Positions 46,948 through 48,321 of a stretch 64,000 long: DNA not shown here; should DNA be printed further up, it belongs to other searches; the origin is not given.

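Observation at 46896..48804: Chromosomal ParMRC-like module: iterons, a leaderless actin-like ATPase and an RHH adaptor candidate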

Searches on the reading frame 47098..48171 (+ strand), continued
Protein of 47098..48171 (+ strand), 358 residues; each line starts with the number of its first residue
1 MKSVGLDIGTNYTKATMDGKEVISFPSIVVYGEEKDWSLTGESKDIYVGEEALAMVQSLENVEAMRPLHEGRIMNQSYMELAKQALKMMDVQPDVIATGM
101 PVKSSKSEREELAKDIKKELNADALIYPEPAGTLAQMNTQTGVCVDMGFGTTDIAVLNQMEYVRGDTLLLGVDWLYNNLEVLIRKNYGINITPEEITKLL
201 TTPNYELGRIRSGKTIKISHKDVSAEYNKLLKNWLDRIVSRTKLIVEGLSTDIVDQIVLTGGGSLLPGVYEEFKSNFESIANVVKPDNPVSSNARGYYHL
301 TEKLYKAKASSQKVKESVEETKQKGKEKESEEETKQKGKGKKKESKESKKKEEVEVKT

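Call 42: search_protein_families(library=pfam, proteins=[P0109, P0111, P0004, P0084, P0045, P0006], max_evalue=0.01)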
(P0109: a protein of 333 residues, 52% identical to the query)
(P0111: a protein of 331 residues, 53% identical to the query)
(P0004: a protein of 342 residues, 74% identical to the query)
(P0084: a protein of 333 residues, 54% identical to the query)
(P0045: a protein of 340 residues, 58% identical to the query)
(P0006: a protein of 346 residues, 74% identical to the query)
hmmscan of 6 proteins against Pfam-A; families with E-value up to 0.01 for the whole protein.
P0109 (333 aa): 7 families
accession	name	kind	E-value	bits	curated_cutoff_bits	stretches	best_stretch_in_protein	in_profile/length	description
PF06723.19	MreB_Mbl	-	4.2e-17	62.4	27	1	2-307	2-323/327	MreB/Mbl protein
PF17989.7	ALP_N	-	3e-13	50.6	26.3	1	5-120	1-120/148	Actin like proteins N terminal domain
PF21522.3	MreB-like_C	-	1.1e-10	42.6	27.8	1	147-268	2-116/123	Archaeal actin homologue MreB-like, C-terminal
PF25216.1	Volactin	-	4.2e-06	26.9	35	1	5-299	4-317/321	Volactin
PF00022.25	Actin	-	2.3e-05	23.6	27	0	224-277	294-347/410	Actin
PF25229.1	Salactin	-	8.2e-05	22.2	27.1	1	246-306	270-334/335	Salactin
PF14450.12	FtsA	-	0.00035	21.4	31.8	1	145-294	1-123/127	Cell division protein FtsA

P0111 (331 aa): 6 families
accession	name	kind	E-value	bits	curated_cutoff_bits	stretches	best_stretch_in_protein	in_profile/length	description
PF06723.19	MreB_Mbl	-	2.4e-15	56.6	27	1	3-302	3-318/327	MreB/Mbl protein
PF17989.7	ALP_N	-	7.7e-14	52.6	26.3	1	5-120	1-120/148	Actin like proteins N terminal domain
PF21522.3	MreB-like_C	-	2.6e-09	38.2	27.8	1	147-268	2-116/123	Archaeal actin homologue MreB-like, C-terminal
PF00022.25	Actin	-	1.6e-07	30.8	27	1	6-167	9-167/410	Actin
PF25229.1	Salactin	-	2.1e-05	24.2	27.1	1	227-304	246-332/335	Salactin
PF14450.12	FtsA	-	0.00011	23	31.8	1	145-290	1-119/127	Cell division protein FtsA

P0004 (342 aa): 8 families
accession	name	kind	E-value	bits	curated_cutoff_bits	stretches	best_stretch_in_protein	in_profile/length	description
PF06723.19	MreB_Mbl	-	4.3e-20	72.2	27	1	3-302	3-320/327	MreB/Mbl protein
PF17989.7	ALP_N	-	8.3e-13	49.2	26.3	1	5-121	1-123/148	Actin like proteins N terminal domain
PF00022.25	Actin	-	1.2e-07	31.1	27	1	6-197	9-190/410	Actin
PF25216.1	Volactin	-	1.8e-06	28.1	35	1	134-296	161-316/321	Volactin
PF21522.3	MreB-like_C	-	6.6e-06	27.1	27.8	1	145-266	2-116/123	Archaeal actin homologue MreB-like, C-terminal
PF14450.12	FtsA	-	0.0007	20.4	31.8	0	143-286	1-112/127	Cell division protein FtsA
PF11104.14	PilM_2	-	0.0039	16.6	27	0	251-291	272-312/340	Type IV pilus assembly protein PilM;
PF25229.1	Salactin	-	0.0058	16.2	27.1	0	228-304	257-334/335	Salactin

P0084 (333 aa): 8 families
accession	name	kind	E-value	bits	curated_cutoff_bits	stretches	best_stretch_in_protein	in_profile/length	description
PF06723.19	MreB_Mbl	-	3.2e-18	66.1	27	1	3-304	3-320/327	MreB/Mbl protein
PF17989.7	ALP_N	-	1.3e-12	48.6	26.3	1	5-120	1-120/148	Actin like proteins N terminal domain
PF21522.3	MreB-like_C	-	4.1e-11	44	27.8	1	147-268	2-116/123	Archaeal actin homologue MreB-like, C-terminal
PF25216.1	Volactin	-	5.9e-06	26.4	35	0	227-298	241-316/321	Volactin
PF00022.25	Actin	-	2.8e-05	23.3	27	1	202-278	272-348/410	Actin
PF14450.12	FtsA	-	7.4e-05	23.5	31.8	1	145-291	1-120/127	Cell division protein FtsA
PF25229.1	Salactin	-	0.00016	21.3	27.1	1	246-304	270-332/335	Salactin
PF00012.26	HSP70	-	0.0041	15.9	20.6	1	228-293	297-364/599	Hsp70 protein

P0045 (340 aa): 5 families
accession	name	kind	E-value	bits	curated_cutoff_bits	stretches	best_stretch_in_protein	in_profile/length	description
PF17989.7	ALP_N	-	2.7e-14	54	26.3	1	5-120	1-120/148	Actin like proteins N terminal domain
PF06723.19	MreB_Mbl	-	2.7e-13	49.9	27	1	3-300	3-316/327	MreB/Mbl protein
PF00022.25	Actin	-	2.5e-08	33.4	27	1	6-205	9-206/410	Actin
PF21522.3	MreB-like_C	-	1.8e-06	29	27.8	1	147-268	2-116/123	Archaeal actin homologue MreB-like, C-terminal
PF25229.1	Salactin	-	0.0028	17.2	27.1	1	251-306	275-334/335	Salactin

P0006 (346 aa): 4 families
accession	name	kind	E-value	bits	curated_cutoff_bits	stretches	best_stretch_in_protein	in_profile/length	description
PF06723.19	MreB_Mbl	-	4.2e-19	69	27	1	3-299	3-317/327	MreB/Mbl protein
PF17989.7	ALP_N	-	5.6e-11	43.3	26.3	1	5-120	1-122/148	Actin like proteins N terminal domain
PF00022.25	Actin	-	8.3e-09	34.9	27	1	6-193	9-196/410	Actin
PF21522.3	MreB-like_C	-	0.00033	21.7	27.8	1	145-266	2-116/123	Archaeal actin homologue MreB-like, C-terminal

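Call 43: search_dna_similar(query=window:47098-48171:+, collection=plasmids, mode=protein, max_evalue=0.001, max_rows=25)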
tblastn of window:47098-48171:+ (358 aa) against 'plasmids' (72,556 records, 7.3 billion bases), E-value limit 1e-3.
Records with a match: 148; places in all: 155; records where one place covers at least 80% of the query: 74.
Best place of each record, by identity: <60% 148.
By first word of the organism name: Vibrio 25; Salmonella 19; Pseudomonas 18; Providencia 8; Escherichia 7; Acinetobacter 5; Paracoccus 5; Proteus 4; Novosphingobium 4; Klebsiella 4; and 34 more.
By predicted mobility (MOB-suite, as given by PLSDB): conjugative 74; non-mobilizable 57; mobilizable 17.
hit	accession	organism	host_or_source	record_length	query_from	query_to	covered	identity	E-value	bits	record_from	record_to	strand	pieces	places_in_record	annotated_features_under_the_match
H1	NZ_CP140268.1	Priestia megaterium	Single cell,ginseng rhizosphere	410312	2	296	82%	28.1%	2e-8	64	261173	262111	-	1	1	rod shape-determining protein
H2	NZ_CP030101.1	Listeria monocytogenes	Environment,water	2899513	2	308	86%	26.8%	3e-5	54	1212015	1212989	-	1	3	none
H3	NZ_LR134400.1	Listeria monocytogenes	Homo sapiens,Vein blood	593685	2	308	86%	26.8%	3e-5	54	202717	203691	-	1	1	mreB: rod shape-determining protein MreB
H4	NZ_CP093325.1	Bacillus sp. N5-665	whole organism,peat soil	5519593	2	306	85%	26.9%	2e-7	61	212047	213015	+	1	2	none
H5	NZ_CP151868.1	Bacillus thuringiensis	tobacco,mixed culture,leaves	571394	2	304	85%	27.0%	8e-8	62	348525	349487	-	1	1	rod shape-determining protein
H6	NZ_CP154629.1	Acetoanaerobium noterae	cell culture,Sludge of a digestion ...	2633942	4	296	82%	27.9%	2e-4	51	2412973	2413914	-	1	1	none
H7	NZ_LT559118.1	Nonomuraea gerenzanensis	-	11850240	2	304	85%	26.6%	1e-4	52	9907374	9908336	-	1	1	none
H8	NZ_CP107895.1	Streptomyces sp. NBC_00467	-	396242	2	304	85%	26.5%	5e-4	50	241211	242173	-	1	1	rod shape-determining protein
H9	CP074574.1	Mycoplasmatota bacterium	single cell,cold seep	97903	4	296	82%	27.2%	8e-9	65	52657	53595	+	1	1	rod shape-determining protein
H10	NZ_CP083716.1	Bacillus velezensis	cell culture,Meju, fermented soybean ...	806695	4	307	85%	26.1%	4e-8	63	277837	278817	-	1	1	mreBH: cell shape-determining protein MreBH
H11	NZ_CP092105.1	Flagellatimonas centrodinii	Dinoflagellate,cell culture,algal ...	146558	1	297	83%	26.7%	1e-7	61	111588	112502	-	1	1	ParM/StbA family protein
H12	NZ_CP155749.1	Sphingomonas parapaucimobilis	Chinese cabbage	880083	2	307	85%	25.9%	2e-9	66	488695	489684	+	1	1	rod shape-determining protein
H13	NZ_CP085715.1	Peribacillus asahii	single cell,soil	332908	1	315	88%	25.1%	2e-6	57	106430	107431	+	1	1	rod shape-determining protein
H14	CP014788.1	Limosilactobacillus oris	human oral,whole organism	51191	2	306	85%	25.9%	9e-14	80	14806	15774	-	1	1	rod shape-determining protein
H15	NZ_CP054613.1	Paenibacillus cellulosilyticus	cell culture,soil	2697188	2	305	85%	26.0%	5e-7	59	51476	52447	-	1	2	none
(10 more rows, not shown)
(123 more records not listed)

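Call 54: list_cluster_members(proteins=[P0013, P0138, P0074, P0158, P0034, P0109, P0083, P0160])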
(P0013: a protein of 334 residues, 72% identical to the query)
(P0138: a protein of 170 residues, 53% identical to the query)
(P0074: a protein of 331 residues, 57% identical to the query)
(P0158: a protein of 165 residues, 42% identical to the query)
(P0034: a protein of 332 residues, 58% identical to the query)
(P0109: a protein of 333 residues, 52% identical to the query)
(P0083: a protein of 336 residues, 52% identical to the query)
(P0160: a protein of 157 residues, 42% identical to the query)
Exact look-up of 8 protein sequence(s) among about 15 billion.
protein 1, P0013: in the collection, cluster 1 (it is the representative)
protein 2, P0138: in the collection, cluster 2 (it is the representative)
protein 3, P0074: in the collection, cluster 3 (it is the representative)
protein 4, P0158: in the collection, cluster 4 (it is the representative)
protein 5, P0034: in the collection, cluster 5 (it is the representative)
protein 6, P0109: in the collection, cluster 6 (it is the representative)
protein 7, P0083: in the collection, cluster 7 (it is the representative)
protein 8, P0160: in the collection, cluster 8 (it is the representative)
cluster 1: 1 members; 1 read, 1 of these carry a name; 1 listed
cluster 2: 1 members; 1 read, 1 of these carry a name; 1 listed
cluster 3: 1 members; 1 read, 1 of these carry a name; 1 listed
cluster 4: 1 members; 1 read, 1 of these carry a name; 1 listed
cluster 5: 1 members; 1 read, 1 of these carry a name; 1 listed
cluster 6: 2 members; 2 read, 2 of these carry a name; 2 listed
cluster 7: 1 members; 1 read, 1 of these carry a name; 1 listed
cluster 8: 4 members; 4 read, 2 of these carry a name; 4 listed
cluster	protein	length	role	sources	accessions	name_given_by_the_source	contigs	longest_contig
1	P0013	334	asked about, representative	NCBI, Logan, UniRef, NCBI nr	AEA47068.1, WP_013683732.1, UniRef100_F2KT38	rod shape-determining protein [Archaeoglobus veneficus] | Actin/actin family protein n=1 Tax=Archaeoglobus veneficus (strain DSM 11195 / SNP6) ...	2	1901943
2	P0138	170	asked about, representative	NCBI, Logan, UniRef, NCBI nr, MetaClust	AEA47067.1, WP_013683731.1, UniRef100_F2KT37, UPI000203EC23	hypothetical protein [Archaeoglobus veneficus] | Uncharacterized protein n=1 Tax=Archaeoglobus veneficus (strain DSM 11195 / SNP6) ... | status=active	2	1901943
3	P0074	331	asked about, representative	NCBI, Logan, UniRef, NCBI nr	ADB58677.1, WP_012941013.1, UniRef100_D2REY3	rod shape-determining protein [Archaeoglobus profundus] | Actin-like protein ATPase involved in cell morphogenesis-like protein n=1 ...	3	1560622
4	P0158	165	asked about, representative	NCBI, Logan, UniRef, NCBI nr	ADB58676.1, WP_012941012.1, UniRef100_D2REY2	hypothetical protein [Archaeoglobus profundus] | Uncharacterized protein n=1 Tax=Archaeoglobus profundus (strain DSM 5631 / JCM 9629 / ...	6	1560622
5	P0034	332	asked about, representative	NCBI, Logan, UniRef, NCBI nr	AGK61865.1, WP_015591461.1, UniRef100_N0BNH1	Actin-like ATPase involved in cell morphogenesis [Archaeoglobus sulfaticallidus PM70-1] | Actin-like ATPase involved in cell morphogenesis n=1 Tax=Archaeoglobus sulfaticallidus ... | rod shape-determining protein [Archaeoglobus sulfaticallidus]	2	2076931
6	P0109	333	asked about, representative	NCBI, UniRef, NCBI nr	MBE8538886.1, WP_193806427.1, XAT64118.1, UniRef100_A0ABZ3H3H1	rod shape-determining protein [Geoglobus acetivorans] | Rod shape-determining protein n=1 Tax=Geoglobus acetivorans TaxID=565033 ...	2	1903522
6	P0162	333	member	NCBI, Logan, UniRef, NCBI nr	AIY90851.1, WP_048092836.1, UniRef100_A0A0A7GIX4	rod shape-determining protein [Geoglobus acetivorans] | Rod shape-determining protein MreB n=1 Tax=Geoglobus acetivorans TaxID=565033 ... | Rod shape-determining protein MreB [Geoglobus acetivorans]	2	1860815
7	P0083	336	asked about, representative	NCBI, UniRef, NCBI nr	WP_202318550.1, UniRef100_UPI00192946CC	rod shape-determining protein [Archaeoglobus neptunius] | rod shape-determining protein n=1 Tax=Archaeoglobus neptunius TaxID=2798580 ...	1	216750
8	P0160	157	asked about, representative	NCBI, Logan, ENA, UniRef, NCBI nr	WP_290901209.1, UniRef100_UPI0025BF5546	hypothetical protein [Ferroglobus sp.] | hypothetical protein n=1 Tax=Ferroglobus sp. TaxID=2614230 RepID=UPI0025BF5546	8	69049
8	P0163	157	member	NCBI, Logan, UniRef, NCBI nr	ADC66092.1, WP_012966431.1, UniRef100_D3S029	conserved hypothetical protein [Ferroglobus placidus DSM 10642] | Uncharacterized protein n=1 Tax=Ferroglobus placidus (strain DSM 10642 / AEDII12DO) ... | hypothetical protein [Ferroglobus placidus]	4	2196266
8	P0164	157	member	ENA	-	-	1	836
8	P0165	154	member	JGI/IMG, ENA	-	-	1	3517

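Call 61: predict_structure(alignment_id=A7)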
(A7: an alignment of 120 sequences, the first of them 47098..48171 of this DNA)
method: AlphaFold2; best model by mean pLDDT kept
length: 358 residues; sequences in the alignment: 120
mean_pLDDT: 85.1   pTM: 0.79
mean pLDDT of the five models: 85.1, 84.3, 84.3, 83.5, 83.4
residues with pLDDT >= 90: 249; 70-90: 47; 50-70: 15; < 50: 47
segments of 3 or more residues with pLDDT < 50: 34-36, 313-317, 322-358
pLDDT, mean of each block of 10 residues (from residue 1): 95 96 96 58 79 85 83 88 98 96 90 97 95 95 96 95 94 96 92 93 91 90 96 98 95 94 97 96 96 97 81 49 48 38 38 36
secondary structure, 60 per line:
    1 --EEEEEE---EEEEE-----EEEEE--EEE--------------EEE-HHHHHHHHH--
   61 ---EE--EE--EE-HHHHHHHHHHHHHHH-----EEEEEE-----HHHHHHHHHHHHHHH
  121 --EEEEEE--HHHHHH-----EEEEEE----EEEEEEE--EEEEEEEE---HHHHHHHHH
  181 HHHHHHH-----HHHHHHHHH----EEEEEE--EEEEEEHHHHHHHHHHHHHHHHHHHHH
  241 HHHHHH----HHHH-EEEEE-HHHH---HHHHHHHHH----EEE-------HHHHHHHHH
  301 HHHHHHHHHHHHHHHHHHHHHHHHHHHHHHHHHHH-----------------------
elements in order: E3-8 E12-16 E22-26 E29-31 E46-48 H50-58 H75-89 E95-100 H106-120 E123-128 H131-136 E142-147 E152-158 E161-168 H172-187 H193-201 E206-211 E214-219 H220-246 H251-254 E256-260 H262-265 H269-277 E282-284 H292-335

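Call 64: fold_search(model_id=the predicted structure, library=pdb)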
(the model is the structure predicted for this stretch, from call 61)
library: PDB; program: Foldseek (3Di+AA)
matches with E <= 10: 1581; with E <= 0.001: 947
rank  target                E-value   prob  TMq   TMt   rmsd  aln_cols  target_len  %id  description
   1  9a51_A                1.5e-20  1.00  0.70  0.74   4.1       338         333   22  Integrative model of MBL-YTXH by crosslinking MS and deep learning (released 2024-09-18)
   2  1jcf                  3.9e-20  1.00  0.69  0.73   4.0       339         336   22  MREB FROM THERMOTOGA MARITIMA, TRIGONAL (released 2001-09-19)
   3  9a5t_B                4.7e-20  1.00  0.69  0.73   4.5       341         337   22  Integrative model of MBL-MREB by crosslinking MS and deep learning (released 2024-09-18)
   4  5ljw_B                9.6e-20  1.00  0.58  0.63   6.1       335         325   22  MamK non-polymerising A278D mutant bound to AMPPNP (released 2016-11-16)
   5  1jce                  1.5e-19  1.00  0.69  0.73   4.2       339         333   22  MREB FROM THERMOTOGA MARITIMA (released 2001-09-19)
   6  5ljw_A                2.4e-19  1.00  0.65  0.69   4.9       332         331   22  MamK non-polymerising A278D mutant bound to AMPPNP (released 2016-11-16)
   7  5ljv_A                4.8e-19  1.00  0.71  0.78   3.6       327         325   21  MamK double helical filament (released 2016-11-16)
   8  4czj_A                4.8e-19  1.00  0.65  0.74   4.3       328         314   22  C. crescentus MreB, double filament, AMPPNP (released 2014-06-11)
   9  8azg                  5.1e-19  1.00  0.68  0.73   4.5       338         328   23  Crystal structure of MreB from Geobacillus stearothermophilus ATCC7953 in complex with ATP (released 2023-09-13)
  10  1jcg                  9.4e-19  1.00  0.68  0.73   4.3       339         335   22  MREB FROM THERMOTOGA MARITIMA, AMPPNP (released 2001-09-19)
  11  2wus_A                9.9e-19  1.00  0.70  0.74   4.3       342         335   22  Bacterial actin MreB assembles in complex with cell shape protein RodZ (released 2010-06-30)
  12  4czj_B                9.9e-19  1.00  0.64  0.71   4.5       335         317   22  C. crescentus MreB, double filament, AMPPNP (released 2014-06-11)
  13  9zbp_A                1.1e-18  1.00  0.65  0.63   5.5       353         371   17  Helical Reconstruction of the Complex of Pseudo-Acetylated Human Cardiac Actin (K326/328Q) and Tropomyosin (released 2026-01-14)
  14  7e1g_B                1.3e-18  1.00  0.68  0.73   4.6       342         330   18  Structure of MreB3 from Spiroplasma eriocheiris (released 2022-02-16)
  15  7e1g_A                1.3e-18  1.00  0.67  0.72   4.6       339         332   19  Structure of MreB3 from Spiroplasma eriocheiris (released 2022-02-16)
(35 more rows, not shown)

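Call 73: find_related_loci(query=A2, collection=viral_contigs, flank=6000)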
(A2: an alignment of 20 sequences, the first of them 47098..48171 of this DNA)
Query A2 (358 aa) in viral_contigs; peptide patterns used: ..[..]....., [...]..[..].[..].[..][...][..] (x = any residue, [..] = any of these).
19 stretches matched a pattern, but none encodes a relative of the query by tblastn (E <= 1e-3).

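Call 86: search_protein_families(library=padloc, proteins=[window:47098-48171:+], max_evalue=0.01)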
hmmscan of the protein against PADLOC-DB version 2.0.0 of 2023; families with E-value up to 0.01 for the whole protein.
window:47098-48171:+ (358 aa): 0 families

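Call 87: search_protein_families(library=phrogs, proteins=[window:47098-48171:+], max_evalue=0.01)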
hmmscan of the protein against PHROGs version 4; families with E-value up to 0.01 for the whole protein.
window:47098-48171:+ (358 aa): 2 families
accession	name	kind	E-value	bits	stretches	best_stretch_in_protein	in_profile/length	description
phrog_691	-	DNA, RNA and nucleotide metabolism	3.3e-31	109.7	1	2-306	4-327/329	partition protein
phrog_22570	-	unknown function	2.4e-07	30.6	1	4-350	8-371/682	-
